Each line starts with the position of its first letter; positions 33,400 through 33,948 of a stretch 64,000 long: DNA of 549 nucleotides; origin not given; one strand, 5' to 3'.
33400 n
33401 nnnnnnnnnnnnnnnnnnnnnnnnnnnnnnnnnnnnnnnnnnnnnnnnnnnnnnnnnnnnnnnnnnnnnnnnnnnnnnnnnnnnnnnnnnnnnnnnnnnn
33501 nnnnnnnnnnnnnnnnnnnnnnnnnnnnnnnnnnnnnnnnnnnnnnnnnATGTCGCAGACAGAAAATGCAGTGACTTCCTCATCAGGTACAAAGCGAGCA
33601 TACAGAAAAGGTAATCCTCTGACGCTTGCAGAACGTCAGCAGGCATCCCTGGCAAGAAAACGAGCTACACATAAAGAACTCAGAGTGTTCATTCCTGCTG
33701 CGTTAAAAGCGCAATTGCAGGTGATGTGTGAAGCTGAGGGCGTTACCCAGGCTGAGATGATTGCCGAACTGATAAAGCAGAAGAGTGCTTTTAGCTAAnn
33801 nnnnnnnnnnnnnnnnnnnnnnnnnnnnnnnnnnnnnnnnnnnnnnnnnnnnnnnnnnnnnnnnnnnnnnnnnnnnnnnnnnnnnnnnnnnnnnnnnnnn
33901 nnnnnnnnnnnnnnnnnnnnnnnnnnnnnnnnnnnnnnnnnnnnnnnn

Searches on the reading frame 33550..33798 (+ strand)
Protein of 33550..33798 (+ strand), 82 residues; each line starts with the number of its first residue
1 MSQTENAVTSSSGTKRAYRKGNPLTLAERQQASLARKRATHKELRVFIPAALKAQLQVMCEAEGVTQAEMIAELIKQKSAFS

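Call 4: search_protein_families(library=pfam, proteins=[window:33550-33798:+], max_evalue=1)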
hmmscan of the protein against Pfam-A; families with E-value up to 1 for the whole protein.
window:33550-33798:+ (82 aa): 4 families
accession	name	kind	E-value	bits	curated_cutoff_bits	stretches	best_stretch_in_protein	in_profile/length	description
PF10723.15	RepB-RCR_reg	-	1.3e-33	115.3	21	1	1-79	1-77/81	Replication regulatory protein RepB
PF07878.17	RHH_5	-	5.5e-05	23.3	26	1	46-77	6-37/43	CopG-like RHH_1 or ribbon-helix-helix domain, RHH_5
PF23807.1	RHH_10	-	0.0036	18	27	1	35-77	15-59/84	Ribbon-helix-helix protein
PF01402.27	RHH_1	-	0.0057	17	20.5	1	48-77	6-35/39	Ribbon-helix-helix protein, copG family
